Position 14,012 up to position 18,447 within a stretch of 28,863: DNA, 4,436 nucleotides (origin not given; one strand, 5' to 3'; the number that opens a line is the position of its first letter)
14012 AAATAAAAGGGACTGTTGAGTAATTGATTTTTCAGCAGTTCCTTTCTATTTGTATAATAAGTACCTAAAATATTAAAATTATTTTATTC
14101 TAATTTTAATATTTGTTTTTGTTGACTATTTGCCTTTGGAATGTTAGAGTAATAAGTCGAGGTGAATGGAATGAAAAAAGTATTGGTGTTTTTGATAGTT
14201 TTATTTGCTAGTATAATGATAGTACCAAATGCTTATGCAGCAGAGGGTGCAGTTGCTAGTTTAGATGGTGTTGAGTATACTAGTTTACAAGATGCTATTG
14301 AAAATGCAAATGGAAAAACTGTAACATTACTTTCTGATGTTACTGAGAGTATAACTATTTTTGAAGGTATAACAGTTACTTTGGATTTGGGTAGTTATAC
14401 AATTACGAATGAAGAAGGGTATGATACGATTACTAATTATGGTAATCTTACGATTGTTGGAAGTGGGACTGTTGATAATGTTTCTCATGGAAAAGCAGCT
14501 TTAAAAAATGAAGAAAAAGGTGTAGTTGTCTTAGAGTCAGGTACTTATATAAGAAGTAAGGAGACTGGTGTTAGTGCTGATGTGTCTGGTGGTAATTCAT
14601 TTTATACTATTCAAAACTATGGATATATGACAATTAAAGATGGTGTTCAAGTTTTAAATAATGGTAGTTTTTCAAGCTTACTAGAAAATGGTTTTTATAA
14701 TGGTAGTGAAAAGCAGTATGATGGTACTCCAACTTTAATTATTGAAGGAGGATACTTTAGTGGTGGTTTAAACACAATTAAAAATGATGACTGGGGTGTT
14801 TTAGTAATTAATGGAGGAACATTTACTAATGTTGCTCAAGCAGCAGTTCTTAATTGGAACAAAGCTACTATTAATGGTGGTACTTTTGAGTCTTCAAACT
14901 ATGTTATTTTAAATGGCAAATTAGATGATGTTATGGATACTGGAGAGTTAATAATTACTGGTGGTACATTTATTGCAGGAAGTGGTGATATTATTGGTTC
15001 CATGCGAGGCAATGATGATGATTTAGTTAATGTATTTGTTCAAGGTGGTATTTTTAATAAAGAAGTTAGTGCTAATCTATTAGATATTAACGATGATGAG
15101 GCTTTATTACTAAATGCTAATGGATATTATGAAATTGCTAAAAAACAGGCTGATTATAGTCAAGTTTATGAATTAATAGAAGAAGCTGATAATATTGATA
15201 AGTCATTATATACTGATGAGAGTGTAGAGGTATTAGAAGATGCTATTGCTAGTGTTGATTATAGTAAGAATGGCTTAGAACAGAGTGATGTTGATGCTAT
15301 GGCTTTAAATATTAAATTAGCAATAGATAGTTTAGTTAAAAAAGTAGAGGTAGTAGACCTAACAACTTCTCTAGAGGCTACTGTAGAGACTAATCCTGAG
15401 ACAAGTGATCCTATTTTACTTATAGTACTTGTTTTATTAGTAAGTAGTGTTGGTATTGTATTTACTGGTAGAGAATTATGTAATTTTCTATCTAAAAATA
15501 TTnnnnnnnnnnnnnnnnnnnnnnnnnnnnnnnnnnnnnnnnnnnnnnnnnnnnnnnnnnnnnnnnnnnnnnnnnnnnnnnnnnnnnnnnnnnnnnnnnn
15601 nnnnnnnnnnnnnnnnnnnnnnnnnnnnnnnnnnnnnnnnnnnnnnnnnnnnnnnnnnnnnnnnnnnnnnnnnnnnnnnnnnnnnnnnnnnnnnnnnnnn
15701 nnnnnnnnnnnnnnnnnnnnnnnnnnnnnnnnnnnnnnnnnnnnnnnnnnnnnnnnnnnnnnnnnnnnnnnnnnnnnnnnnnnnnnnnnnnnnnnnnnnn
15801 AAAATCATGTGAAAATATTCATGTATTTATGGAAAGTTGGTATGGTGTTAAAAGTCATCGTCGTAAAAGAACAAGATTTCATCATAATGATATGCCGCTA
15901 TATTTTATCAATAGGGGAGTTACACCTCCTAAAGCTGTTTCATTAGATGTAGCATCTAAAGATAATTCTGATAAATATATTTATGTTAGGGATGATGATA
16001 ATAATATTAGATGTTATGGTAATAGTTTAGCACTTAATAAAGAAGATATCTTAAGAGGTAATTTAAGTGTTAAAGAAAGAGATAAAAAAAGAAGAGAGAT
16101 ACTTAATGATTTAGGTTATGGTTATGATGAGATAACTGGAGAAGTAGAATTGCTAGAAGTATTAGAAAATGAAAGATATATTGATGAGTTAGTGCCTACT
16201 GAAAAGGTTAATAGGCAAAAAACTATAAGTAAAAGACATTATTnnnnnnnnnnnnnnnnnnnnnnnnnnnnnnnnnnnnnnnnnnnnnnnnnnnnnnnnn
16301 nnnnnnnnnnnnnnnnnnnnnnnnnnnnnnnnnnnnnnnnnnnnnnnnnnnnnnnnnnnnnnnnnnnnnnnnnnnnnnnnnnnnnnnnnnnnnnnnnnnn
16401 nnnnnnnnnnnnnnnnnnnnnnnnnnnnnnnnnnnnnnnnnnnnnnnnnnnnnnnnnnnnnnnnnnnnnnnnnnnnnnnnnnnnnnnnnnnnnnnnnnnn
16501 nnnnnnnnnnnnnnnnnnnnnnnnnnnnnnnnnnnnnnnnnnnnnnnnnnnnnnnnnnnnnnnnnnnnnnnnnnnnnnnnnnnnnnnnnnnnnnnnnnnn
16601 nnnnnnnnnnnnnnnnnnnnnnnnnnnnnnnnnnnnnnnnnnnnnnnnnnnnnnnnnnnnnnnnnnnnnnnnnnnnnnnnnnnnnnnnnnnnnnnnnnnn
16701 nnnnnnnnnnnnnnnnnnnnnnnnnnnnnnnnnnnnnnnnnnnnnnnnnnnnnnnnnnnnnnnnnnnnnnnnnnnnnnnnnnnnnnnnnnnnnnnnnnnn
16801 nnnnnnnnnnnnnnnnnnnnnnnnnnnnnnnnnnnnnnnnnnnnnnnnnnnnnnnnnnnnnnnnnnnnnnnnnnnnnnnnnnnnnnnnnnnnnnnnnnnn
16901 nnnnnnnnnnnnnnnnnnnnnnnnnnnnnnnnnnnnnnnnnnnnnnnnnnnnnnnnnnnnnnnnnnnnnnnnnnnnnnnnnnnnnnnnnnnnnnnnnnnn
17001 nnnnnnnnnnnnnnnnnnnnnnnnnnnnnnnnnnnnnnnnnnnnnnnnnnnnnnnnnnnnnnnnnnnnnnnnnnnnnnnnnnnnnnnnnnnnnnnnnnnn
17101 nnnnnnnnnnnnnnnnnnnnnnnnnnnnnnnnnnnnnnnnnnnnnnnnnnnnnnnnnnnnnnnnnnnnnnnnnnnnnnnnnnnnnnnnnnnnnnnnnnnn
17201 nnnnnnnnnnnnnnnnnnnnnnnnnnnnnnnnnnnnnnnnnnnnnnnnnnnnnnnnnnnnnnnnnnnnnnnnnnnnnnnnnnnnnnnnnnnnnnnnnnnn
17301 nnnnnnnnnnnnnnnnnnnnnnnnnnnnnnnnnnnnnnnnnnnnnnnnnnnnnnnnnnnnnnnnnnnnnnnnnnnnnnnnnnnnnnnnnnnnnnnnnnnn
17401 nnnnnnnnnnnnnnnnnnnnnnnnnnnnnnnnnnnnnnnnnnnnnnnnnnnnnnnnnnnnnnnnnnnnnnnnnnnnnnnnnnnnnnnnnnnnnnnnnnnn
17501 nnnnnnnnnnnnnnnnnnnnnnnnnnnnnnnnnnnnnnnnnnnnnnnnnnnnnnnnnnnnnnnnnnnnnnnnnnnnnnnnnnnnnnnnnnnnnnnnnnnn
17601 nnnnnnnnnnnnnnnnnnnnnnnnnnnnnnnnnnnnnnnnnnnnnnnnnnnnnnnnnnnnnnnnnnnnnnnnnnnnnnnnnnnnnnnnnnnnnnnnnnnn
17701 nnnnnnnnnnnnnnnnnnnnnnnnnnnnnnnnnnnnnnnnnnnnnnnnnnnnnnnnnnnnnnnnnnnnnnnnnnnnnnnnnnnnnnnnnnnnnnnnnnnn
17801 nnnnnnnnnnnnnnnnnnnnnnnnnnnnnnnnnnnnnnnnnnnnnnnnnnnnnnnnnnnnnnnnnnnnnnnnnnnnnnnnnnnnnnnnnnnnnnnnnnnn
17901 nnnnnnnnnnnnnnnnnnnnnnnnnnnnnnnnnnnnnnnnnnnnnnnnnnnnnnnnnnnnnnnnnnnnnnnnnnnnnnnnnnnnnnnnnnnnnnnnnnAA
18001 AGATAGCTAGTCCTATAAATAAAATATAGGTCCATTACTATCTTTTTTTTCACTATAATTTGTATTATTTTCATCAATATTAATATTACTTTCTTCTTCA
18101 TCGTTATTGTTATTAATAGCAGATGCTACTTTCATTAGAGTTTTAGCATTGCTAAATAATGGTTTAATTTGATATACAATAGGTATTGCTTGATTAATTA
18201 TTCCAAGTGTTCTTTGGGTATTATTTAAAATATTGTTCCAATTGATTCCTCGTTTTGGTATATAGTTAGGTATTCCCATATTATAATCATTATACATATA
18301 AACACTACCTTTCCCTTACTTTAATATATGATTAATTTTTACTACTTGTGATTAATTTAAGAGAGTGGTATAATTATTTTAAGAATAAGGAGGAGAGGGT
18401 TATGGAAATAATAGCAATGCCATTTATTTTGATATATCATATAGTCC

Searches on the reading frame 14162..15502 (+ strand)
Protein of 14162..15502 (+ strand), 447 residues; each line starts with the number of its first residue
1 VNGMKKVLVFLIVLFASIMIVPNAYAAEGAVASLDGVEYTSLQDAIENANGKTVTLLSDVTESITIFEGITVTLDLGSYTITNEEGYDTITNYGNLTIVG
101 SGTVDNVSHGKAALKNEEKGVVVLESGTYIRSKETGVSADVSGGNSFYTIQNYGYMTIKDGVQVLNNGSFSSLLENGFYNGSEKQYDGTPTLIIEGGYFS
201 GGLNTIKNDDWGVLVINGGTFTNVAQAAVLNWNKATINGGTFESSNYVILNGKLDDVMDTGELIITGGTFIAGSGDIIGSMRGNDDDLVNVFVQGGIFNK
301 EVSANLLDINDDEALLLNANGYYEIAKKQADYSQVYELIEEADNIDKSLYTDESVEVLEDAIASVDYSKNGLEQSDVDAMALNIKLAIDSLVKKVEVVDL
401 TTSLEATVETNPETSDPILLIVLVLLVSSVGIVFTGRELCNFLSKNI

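Call 10: search_protein_families(library=pfam, proteins=[window:14162-15502:+], max_evalue=1)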
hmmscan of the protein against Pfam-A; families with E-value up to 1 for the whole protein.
window:14162-15502:+ (447 aa): 1 family
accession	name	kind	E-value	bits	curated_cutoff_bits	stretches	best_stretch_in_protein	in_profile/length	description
PF18657.6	YDG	-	0.038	14.7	25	1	181-249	12-80/85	YDG domain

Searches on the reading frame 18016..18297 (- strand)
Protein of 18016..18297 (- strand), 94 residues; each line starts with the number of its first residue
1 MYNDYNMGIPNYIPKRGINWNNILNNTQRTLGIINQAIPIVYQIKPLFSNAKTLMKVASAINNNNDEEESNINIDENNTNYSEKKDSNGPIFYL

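Call 10: search_protein_families(library=pfam, proteins=[window:18016-18297:-], max_evalue=1)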
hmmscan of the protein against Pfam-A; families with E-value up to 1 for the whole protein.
window:18016-18297:- (94 aa): 2 families
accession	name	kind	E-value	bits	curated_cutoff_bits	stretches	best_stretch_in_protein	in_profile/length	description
PF14181.11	YqfQ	-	5.2e-08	33.7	27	1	19-87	50-119/166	YqfQ-like protein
PF13130.11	DUF3952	-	0.068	13.8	25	1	12-68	40-96/101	Domain of unknown function (DUF3952)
